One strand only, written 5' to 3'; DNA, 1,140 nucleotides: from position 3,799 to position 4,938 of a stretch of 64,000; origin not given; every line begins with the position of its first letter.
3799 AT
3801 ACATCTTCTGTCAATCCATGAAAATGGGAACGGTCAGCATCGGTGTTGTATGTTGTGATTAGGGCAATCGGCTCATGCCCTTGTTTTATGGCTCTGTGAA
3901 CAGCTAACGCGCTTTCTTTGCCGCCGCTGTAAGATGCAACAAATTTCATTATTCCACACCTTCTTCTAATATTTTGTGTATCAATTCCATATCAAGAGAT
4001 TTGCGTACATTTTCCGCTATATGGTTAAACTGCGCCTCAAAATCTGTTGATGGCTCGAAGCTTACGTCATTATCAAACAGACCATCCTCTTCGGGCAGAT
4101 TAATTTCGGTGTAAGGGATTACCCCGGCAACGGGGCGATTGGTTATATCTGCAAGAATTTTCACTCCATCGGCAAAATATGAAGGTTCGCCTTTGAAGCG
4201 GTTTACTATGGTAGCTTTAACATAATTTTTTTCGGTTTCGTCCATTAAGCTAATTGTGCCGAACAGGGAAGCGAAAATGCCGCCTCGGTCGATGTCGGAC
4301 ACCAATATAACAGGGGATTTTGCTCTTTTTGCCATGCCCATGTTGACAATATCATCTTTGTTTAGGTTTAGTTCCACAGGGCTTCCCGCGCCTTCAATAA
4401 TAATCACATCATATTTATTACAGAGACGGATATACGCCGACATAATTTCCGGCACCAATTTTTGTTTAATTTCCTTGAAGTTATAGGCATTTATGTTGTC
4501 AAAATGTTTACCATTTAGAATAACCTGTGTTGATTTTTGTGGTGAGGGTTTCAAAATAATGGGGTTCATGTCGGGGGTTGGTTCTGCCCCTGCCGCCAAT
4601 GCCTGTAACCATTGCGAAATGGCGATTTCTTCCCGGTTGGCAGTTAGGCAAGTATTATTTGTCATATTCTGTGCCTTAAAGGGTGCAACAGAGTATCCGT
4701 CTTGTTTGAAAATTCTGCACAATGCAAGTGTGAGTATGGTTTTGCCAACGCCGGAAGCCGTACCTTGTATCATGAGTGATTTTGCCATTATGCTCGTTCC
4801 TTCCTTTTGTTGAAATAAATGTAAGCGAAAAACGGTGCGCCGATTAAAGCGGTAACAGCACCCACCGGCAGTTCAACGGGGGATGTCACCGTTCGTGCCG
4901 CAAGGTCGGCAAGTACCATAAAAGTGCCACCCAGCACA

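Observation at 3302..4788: CobQ stripped of its glutaminase domain, coupled to a Dph6-like PP-loop amidoligase inside a B12-riboswitch salvage operon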

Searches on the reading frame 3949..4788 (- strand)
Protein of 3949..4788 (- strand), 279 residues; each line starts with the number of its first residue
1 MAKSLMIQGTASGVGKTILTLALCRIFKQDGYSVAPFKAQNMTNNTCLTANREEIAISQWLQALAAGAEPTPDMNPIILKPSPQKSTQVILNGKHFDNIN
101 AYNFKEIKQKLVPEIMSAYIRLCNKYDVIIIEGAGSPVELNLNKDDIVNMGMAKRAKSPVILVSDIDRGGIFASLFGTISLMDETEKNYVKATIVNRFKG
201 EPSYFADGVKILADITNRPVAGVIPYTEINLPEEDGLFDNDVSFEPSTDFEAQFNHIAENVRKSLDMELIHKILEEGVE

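Call 7: search_protein_families(library=pfam, proteins=[window:3949-4788:-], max_evalue=0.01)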
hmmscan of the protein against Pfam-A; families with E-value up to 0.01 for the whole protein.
window:3949-4788:- (279 aa): 2 families
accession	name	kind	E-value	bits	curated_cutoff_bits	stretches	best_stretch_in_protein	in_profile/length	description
PF01656.29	CbiA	-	9.7e-20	71.2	25.4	1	5-228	1-113/125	CobQ/CobB/MinD/ParA nucleotide binding domain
PF13500.12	AAA_26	-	2.2e-16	60.7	27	1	4-228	2-192/198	AAA domain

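Call 8: search_protein_families(library=ncbifam, proteins=[window:3949-4788:-], max_evalue=0.01)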
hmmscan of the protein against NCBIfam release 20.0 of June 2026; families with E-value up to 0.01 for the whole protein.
window:3949-4788:- (279 aa): 9 families
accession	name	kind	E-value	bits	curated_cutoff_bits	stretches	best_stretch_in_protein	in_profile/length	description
NF001989.1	PRK00784.1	equivalog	1.6e-102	343.6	273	1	3-238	1-237/480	cobyric acid synthase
TIGR00313.1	cobQ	equivalog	2.3e-80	270.7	309.9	1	5-247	1-244/477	cobyric acid synthase CobQ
NF002204.1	PRK01077.1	equivalog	1.9e-11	43.5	254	1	3-39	2-38/420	cobyrinic acid a,c-diamide synthase CobB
TIGR00347.1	bioD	equivalog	8.3e-09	35.8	83.3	1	7-175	2-147/166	dethiobiotin synthase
TIGR00379.1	cobB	subfamily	4.4e-08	32.4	261.4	2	6-38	3-35/449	cobyrinic/hydrogenobyrinic acid a,c-diamide synthase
NF033195.1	F430_CfbB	exception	1.5e-07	30.6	560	1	114-276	65-227/451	Ni-sirohydrochlorin a,c-diamide synthase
NF004167.0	PRK05632.1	equivalog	1.8e-07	30.1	418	1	1-197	1-174/708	phosphate acetyltransferase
NF010471.0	PRK13896.1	equivalog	7.1e-07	28.6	693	1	4-40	3-39/433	cobyrinic acid a,c-diamide synthase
NF004921.0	PRK06278.1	equivalog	2e-06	27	354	1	124-223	317-417/482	cobyrinic acid a,c-diamide synthase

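Call 10: find_encoding_contigs(protein=window:3949-4788:-, flank=10000, max_places=6)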
Protein window:3949-4788:- (279 aa): 4 contigs read that carry it; 2 places shown.
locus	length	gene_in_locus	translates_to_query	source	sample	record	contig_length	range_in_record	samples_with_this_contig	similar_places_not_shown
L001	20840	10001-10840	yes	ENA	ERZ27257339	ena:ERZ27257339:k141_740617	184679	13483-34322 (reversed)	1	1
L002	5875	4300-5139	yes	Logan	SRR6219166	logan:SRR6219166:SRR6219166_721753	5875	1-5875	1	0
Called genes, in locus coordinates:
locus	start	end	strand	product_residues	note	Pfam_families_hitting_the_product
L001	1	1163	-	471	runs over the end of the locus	PF04015:DUF362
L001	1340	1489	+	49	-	PF00471:Ribosomal_L33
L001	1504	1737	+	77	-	PF00584:SecE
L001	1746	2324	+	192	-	PF02357:NusG, PF00467:KOW (weak)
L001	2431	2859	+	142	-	PF03946:Ribosomal_L11_N, PF00298:Ribosomal_L11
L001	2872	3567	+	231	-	PF00687:Ribosomal_L1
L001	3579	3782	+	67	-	PF00830:Ribosomal_L28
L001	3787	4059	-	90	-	-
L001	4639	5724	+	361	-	PF02277:DBI_PRT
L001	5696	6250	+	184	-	PF02283:CobU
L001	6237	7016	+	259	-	PF02654:CobS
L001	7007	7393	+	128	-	PF02283:CobU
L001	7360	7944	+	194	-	PF00300:His_Phos_1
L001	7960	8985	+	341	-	PF01497:Peripla_BP_2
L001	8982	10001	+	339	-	PF01032:FecCD, PF00950:ABC-3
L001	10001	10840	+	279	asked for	PF01656:CbiA, PF13500:AAA_26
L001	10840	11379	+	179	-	PF01902:Diphthami_syn_2_N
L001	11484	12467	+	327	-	PF03186:CobD_Cbib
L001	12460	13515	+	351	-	PF00155:Aminotran_1_2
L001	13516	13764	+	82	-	PF04071:zf-like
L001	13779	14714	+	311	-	PF00126:HTH_1, PF03466:LysR_substrate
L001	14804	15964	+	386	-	-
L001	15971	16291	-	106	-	-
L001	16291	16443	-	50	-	-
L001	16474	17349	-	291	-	-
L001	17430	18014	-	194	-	PF12840:HTH_20, PF01022:HTH_5, PF01047:MarR (weak), PF08279:HTH_11 (weak), PF13412:HTH_24 (weak), PF13601:HTH_34 (faint), PF09860:DUF2087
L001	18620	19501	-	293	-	PF12784:PDDEXK_2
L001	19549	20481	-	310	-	-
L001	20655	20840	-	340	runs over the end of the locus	-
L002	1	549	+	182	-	?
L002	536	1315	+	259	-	PF02654:CobS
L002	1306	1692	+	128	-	PF02283:CobU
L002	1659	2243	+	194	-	PF00300:His_Phos_1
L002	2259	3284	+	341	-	PF01497:Peripla_BP_2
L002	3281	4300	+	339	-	PF01032:FecCD, PF00950:ABC-3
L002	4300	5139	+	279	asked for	PF01656:CbiA, PF13500:AAA_26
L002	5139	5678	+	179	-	PF01902:Diphthami_syn_2_N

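Call 11: find_homologous_proteins(query=window:3949-4788:-, max_evalue=1e-10)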
Query window:3949-4788:- (279 aa): 7999 proteins with E <= 1e-10 among 8000 candidates; the best 120 are listed.
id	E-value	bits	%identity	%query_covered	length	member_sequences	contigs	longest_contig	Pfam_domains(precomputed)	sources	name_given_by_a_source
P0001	1.3e-180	616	100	100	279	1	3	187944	PF01656.30,PF13500.13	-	-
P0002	9.2e-139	479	78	100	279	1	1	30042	PF01656.30,PF13500.13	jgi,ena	-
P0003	1.9e-136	471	76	100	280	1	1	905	PF01656.30,PF13500.13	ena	-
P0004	2.6e-133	461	75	100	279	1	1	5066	PF01656.30,PF13500.13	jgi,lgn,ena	-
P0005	7.1e-133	460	76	100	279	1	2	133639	PF01656.30,PF13500.13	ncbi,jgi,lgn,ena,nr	ncbi:MAG: cobyric acid synthase [Defluviitaleaceae bacterium]|nr:cobyric acid synthase [Defluviitale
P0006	7.3e-132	456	76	100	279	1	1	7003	PF01656.30,PF13500.13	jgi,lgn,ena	-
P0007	3.0e-131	454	74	100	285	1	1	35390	PF01656.30,PF13500.13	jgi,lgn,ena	-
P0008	8.4e-131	453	73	99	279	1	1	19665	PF01656.30,PF13500.13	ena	-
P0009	4.1e-130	451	73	99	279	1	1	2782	PF01656.30,PF13500.13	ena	-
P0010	1.2e-129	449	73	100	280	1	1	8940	PF01656.30,PF13500.13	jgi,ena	-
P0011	1.3e-128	446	73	100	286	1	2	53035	PF01656.30,PF13500.13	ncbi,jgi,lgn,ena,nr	ncbi:MAG: cobyric acid synthase [Defluviitaleaceae bacterium]|nr:cobyric acid synthase [Defluviitale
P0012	4.8e-128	444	66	100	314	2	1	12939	PF01656.30,PF13500.13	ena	-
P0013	8.2e-128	443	70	100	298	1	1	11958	PF01656.30,PF13500.13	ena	-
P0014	9.4e-127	440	72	100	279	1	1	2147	PF01656.30,PF13500.13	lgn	-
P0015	2.8e-125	435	71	100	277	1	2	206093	PF01656.30,PF13500.13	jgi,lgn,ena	-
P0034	7.7e-116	404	69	97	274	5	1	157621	PF01656.30,PF13500.13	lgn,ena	-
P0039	6.3e-115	401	68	100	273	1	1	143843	PF01656.30,PF13500.13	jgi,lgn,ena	-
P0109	4.3e-106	372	61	99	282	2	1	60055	PF01656.30,PF13500.13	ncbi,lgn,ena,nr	ncbi:MAG: cobyric acid synthase [Spirochaetes bacterium]|nr:cobyric acid synthase [Spirochaetota bac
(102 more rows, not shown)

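Call 13: find_related_loci(query=window:3949-4788:-, collection=genome_contigs, flank=10000)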
Query window:3949-4788:- (279 aa) in genome_contigs; peptide patterns used: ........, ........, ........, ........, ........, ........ (x = any residue, [..] = any of these).
76 stretches matched a pattern; 16 encode a relative of the query (tblastn E <= 1e-3); 16 distinct loci.
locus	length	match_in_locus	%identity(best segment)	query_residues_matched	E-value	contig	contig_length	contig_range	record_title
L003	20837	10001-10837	76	1-278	6e-143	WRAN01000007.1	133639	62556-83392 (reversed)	MAG: Defluviitaleaceae bacterium isolate Lab288P1bin39 Ga0131853_10000089, whole genome shotgun sequence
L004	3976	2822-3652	63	1-278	1e-115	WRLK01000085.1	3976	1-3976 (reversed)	MAG: Oscillospiraceae bacterium isolate Th196P3bin18 Ga0099364_10070789, whole genome shotgun sequence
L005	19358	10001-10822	61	1-274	8e-107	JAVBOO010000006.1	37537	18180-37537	MAG: Eubacteriales bacterium isolate EPI_MAG_00111 c_000002492562, whole genome shotgun sequence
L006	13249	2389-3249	50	1-278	1e-89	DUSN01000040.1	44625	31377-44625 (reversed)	MAG TPA_asm: Clostridiales bacterium isolate AS04akNAM_22 33566_AS04, whole genome shotgun sequence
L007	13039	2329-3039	53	1-237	3e-84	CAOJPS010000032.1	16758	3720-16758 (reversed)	MAG TPA_asm: uncultured Eubacteriaceae bacterium isolate SRR15730552_bin.19_metawrap_v1.3_MAG genome assembly, contig: N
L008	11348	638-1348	54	1-237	7e-84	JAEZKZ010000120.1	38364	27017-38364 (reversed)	MAG: Bacillota bacterium isolate OH_CDB_54 k127_1802080, whole genome shotgun sequence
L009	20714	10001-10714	50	2-239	2e-78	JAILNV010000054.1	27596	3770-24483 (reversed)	MAG: Lachnospiraceae bacterium isolate RUI289 k141_5621029_flag=0_multi=16.0000_len=27596, whole genome shotgun sequence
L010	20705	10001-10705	49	1-235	3e-78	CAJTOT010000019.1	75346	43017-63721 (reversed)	MAG TPA_asm: uncultured Hungatella sp. isolate MGBC105340 genome assembly, contig: MGBC105340.19, whole genome shotgun s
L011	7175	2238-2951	50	2-239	3e-77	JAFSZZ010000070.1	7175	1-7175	MAG: Lachnospiraceae bacterium isolate RGIG3628 Goat_Rumen.Co__c865983, whole genome shotgun sequence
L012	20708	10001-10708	51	2-237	1e-75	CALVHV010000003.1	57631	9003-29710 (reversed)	MAG: uncultured Clostridia bacterium isolate BRZ_CN__bin63 genome assembly, contig: BRZ_CN__NODE_842_length_57631_cov_5.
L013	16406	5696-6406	48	1-237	1e-74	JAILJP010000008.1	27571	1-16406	MAG: Lachnospiraceae bacterium isolate RUI179 k141_5570201_flag=0_multi=15.9945_len=27571, whole genome shotgun sequence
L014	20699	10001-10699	50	5-237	6e-74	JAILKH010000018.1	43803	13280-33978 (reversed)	MAG: Lachnospiraceae bacterium isolate RUI197 k141_10562764_flag=0_multi=14.8225_len=43803, whole genome shotgun sequenc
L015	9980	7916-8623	49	2-237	1e-73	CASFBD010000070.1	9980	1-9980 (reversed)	uncultured Firmicutes bacterium isolate B17_L3_340340_idba_bin.76 genome assembly, contig: B17_L3_340340_idba_bin.76.fa_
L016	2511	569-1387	43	4-272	5e-73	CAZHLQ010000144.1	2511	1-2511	MAG TPA_asm: uncultured Gudongella sp. isolate binchicken_co229_69 genome assembly, contig: k141_822495, whole genome sh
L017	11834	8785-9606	43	4-273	1e-70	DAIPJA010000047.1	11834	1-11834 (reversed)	MAG TPA_asm: Gudongella sp. isolate CTOTU7642 NODE_8648_length_11834_cov_5.519993, whole genome shotgun sequence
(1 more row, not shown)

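Call 21: find_encoding_contigs(protein=P0015, flank=10000, max_places=3)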
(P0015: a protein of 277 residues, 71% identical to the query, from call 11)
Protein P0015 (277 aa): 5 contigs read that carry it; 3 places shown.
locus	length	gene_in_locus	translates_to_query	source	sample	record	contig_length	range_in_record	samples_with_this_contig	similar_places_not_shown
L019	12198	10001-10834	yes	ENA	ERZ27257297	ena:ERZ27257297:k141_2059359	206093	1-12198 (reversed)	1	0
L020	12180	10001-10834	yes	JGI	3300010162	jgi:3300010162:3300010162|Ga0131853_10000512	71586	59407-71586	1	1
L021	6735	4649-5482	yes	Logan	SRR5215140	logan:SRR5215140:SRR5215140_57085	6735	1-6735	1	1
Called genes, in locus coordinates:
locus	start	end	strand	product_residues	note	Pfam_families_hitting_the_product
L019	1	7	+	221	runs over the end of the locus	PF00406:ADK, PF13207:AAA_17, PF05191:ADK_lid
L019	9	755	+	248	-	PF00557:Peptidase_M24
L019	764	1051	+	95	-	-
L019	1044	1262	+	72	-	PF01176:eIF-1a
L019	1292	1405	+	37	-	PF00444:Ribosomal_L36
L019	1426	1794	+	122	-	PF00416:Ribosomal_S13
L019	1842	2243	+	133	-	PF00411:Ribosomal_S11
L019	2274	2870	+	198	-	PF00163:Ribosomal_S4, PF01479:S4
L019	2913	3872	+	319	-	PF01193:RNA_pol_L, PF01000:RNA_pol_A_bac, PF03118:RNA_pol_A_CTD, PF26169:HHH_XRCC3_RpoA (faint)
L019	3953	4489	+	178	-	PF01196:Ribosomal_L17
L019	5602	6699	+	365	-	PF02277:DBI_PRT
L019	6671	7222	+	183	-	PF02283:CobU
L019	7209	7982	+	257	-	PF02654:CobS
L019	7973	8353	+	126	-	PF02283:CobU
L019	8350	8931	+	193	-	PF00300:His_Phos_1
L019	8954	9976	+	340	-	PF01497:Peripla_BP_2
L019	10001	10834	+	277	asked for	PF01656:CbiA, PF13500:AAA_26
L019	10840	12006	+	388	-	PF01902:Diphthami_syn_2_N, PF28410:Diphthami_syn_2_C, PF01923:Cob_adeno_trans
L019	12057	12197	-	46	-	?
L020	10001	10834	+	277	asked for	PF01656:CbiA, PF13500:AAA_26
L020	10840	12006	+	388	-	PF01902:Diphthami_syn_2_N, PF28410:Diphthami_syn_2_C, PF01923:Cob_adeno_trans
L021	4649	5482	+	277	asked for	PF01656:CbiA, PF13500:AAA_26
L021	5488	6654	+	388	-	PF01902:Diphthami_syn_2_N, PF28410:Diphthami_syn_2_C, PF01923:Cob_adeno_trans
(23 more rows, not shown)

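Call 22: find_encoding_contigs(protein=P0109, flank=10000, max_places=3)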
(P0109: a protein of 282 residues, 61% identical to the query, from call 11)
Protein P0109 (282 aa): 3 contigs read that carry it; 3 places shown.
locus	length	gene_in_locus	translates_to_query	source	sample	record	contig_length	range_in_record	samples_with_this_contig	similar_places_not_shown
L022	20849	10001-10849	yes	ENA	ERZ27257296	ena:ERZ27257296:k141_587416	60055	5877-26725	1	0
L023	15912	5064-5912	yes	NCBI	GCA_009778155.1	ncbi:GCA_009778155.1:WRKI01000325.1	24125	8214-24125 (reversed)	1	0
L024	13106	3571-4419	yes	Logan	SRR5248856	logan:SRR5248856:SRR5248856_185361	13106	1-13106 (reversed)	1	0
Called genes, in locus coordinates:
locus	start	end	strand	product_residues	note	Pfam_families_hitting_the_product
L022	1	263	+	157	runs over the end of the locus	-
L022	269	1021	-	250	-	PF00005:ABC_tran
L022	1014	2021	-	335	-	PF00005:ABC_tran, PF08352:oligo_HPY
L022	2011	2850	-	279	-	PF00528:BPD_transp_1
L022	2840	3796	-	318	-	PF19300:BPD_transp_1_N, PF00528:BPD_transp_1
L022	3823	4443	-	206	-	PF14136:DUF4303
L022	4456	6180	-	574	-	PF00496:SBP_bac_5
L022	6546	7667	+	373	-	PF02277:DBI_PRT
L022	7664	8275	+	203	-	-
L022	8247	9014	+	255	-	PF02654:CobS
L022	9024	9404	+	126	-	PF02283:CobU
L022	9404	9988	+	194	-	PF00300:His_Phos_1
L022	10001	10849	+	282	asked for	PF01656:CbiA, PF13500:AAA_26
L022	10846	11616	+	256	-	PF01261:AP_endonuc_2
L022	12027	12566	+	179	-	-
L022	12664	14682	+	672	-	PF07715:Plug, PF00593:TonB_dep_Rec_b-barrel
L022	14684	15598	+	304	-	PF01497:Peripla_BP_2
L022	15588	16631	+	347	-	PF01032:FecCD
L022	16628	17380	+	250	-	PF00005:ABC_tran, PF13304:AAA_21 (faint)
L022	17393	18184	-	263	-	PF01503:PRA-PH (faint), PF03819:MazG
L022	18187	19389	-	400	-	PF07690:MFS_1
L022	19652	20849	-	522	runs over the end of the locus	PF00496:SBP_bac_5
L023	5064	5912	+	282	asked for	PF01656:CbiA, PF13500:AAA_26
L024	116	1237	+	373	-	PF02277:DBI_PRT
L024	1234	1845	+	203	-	-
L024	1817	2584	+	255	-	PF02654:CobS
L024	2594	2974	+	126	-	PF02283:CobU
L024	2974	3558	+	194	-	PF00300:His_Phos_1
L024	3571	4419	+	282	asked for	PF01656:CbiA, PF13500:AAA_26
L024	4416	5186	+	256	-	PF01261:AP_endonuc_2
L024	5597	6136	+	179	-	-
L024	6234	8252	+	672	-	PF07715:Plug, PF00593:TonB_dep_Rec_b-barrel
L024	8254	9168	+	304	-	PF01497:Peripla_BP_2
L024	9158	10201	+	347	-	PF01032:FecCD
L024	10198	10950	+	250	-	PF00005:ABC_tran, PF13304:AAA_21 (faint)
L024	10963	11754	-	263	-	PF01503:PRA-PH (faint), PF03819:MazG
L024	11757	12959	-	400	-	PF07690:MFS_1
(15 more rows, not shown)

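Call 24: find_encoding_contigs(protein=P0034, flank=10000, max_places=2)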
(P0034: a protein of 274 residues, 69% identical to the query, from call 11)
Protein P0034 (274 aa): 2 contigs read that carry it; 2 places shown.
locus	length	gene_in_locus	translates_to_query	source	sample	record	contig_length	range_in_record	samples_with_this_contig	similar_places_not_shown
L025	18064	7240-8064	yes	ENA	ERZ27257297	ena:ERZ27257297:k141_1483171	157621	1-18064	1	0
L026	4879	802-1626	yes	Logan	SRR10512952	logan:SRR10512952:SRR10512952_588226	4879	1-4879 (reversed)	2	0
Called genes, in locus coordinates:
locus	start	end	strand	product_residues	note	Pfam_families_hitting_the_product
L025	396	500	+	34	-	-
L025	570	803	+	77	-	-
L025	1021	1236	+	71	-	PF12668:DUF3791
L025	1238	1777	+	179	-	PF13151:DUF3990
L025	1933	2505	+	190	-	PF07931:CPT, PF13671:AAA_33, PF13238:AAA_18 (weak)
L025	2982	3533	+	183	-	PF02283:CobU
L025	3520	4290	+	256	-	PF02654:CobS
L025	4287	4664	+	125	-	PF02283:CobU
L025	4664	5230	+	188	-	PF00300:His_Phos_1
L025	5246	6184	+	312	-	PF01497:Peripla_BP_2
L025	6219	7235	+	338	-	PF01032:FecCD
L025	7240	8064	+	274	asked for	PF01656:CbiA, PF13500:AAA_26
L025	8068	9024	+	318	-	PF03186:CobD_Cbib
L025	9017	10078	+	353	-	PF00155:Aminotran_1_2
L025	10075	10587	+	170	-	PF07155:ECF-ribofla_trS, PF12822:ECF_trnsprt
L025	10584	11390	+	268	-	PF00586:AIRS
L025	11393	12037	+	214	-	PF01902:Diphthami_syn_2_N, PF28410:Diphthami_syn_2_C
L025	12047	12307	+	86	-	PF04071:zf-like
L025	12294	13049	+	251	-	PF02463:SMC_N (weak), PF13175:AAA_15 (faint), PF00005:ABC_tran, PF13304:AAA_21 (faint)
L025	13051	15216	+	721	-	PF00142:Fer4_NifH, PF01656:CbiA, PF02374:ArsA_ATPase (weak), PF10609:ParA (faint), PF13614:AAA_31, PF00148:Oxidored_nitro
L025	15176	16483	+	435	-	PF00148:Oxidored_nitro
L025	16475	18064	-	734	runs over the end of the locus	PF04851:ResIII (weak), PF00270:DEAD, PF00271:Helicase_C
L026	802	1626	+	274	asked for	PF01656:CbiA, PF13500:AAA_26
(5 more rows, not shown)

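Call 25: find_encoding_contigs(protein=P0039, flank=10000, max_places=2)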
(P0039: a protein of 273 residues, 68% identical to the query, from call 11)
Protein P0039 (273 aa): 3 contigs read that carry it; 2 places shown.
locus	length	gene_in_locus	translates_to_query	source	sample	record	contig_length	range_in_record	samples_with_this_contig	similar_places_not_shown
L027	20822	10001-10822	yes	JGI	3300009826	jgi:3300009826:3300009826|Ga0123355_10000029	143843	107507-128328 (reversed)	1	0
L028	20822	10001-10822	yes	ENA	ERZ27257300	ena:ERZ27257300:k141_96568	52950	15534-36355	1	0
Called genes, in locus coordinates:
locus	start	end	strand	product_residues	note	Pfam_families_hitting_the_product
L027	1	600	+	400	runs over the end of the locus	PF01979:Amidohydro_1, PF07969:Amidohydro_3 (faint)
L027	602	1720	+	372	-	PF01168:Ala_racemase_N, PF14031:D-ser_dehydrat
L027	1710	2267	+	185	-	PF13302:Acetyltransf_3, PF13420:Acetyltransf_4 (weak), PF00583:Acetyltransf_1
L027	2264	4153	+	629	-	PF07488:Glyco_hydro_67M, PF07477:Glyco_hydro_67C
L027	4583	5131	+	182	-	PF02283:CobU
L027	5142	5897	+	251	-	PF02654:CobS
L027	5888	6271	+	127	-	PF02283:CobU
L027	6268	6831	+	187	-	PF00300:His_Phos_1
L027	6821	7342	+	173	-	PF07155:ECF-ribofla_trS, PF12822:ECF_trnsprt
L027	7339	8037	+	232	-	PF00586:AIRS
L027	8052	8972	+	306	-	PF01497:Peripla_BP_2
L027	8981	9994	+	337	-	PF01032:FecCD, PF00950:ABC-3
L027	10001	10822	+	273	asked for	PF01656:CbiA, PF13500:AAA_26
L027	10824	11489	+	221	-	PF01902:Diphthami_syn_2_N, PF28410:Diphthami_syn_2_C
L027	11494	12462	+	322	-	PF03186:CobD_Cbib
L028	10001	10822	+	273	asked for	PF01656:CbiA, PF13500:AAA_26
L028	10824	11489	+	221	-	PF01902:Diphthami_syn_2_N, PF28410:Diphthami_syn_2_C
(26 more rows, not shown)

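Call 28: search_solved_structures(query=window:3949-4788:-, max_evalue=0.001, show_alignments=1)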
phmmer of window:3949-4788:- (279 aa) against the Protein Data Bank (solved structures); distinct sequences matched with E-value up to 0.001: 0.

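Call 45: find_related_loci(query=A1, collection=metagenome_contigs, flank=10000)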
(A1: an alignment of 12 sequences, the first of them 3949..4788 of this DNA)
Query A1 (279 aa) in metagenome_contigs; peptide patterns used: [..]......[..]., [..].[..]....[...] (x = any residue, [..] = any of these).
600 stretches matched a pattern (row limit reached: there are more); 597 encode a relative of the query (tblastn E <= 1e-3); the best 80 are kept; 80 distinct loci.
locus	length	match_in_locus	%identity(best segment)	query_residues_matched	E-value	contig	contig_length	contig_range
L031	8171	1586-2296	56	1-237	1e-86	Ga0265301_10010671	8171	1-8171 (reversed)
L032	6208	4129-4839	52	1-237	5e-85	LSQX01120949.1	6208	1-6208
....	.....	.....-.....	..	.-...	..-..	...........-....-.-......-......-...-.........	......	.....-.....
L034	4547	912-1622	52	1-237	5e-83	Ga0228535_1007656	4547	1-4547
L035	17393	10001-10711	54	1-237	6e-83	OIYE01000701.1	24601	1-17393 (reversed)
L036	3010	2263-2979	55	1-239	9e-84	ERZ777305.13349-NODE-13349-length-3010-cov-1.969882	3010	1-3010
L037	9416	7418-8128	53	1-237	1e-82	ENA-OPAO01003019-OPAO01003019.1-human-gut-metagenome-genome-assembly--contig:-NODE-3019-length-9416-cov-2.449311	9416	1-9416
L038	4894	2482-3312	47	2-262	8e-83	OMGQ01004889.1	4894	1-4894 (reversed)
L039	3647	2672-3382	52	1-237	1e-82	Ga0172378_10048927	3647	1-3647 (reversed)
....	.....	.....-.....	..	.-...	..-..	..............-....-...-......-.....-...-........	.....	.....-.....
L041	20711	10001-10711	51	1-237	7e-81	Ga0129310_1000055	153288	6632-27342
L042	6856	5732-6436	51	1-235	8e-81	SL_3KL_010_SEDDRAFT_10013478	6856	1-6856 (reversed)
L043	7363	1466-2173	51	2-237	6e-81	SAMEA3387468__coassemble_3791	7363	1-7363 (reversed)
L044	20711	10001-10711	51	1-237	1e-80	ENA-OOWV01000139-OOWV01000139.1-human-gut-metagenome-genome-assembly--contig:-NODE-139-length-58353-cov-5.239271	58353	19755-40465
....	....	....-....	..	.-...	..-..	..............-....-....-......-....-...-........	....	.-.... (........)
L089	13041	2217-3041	45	3-274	8e-78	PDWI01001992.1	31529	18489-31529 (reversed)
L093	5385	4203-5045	46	2-273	1e-77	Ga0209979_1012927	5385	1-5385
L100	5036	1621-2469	45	1-274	2e-77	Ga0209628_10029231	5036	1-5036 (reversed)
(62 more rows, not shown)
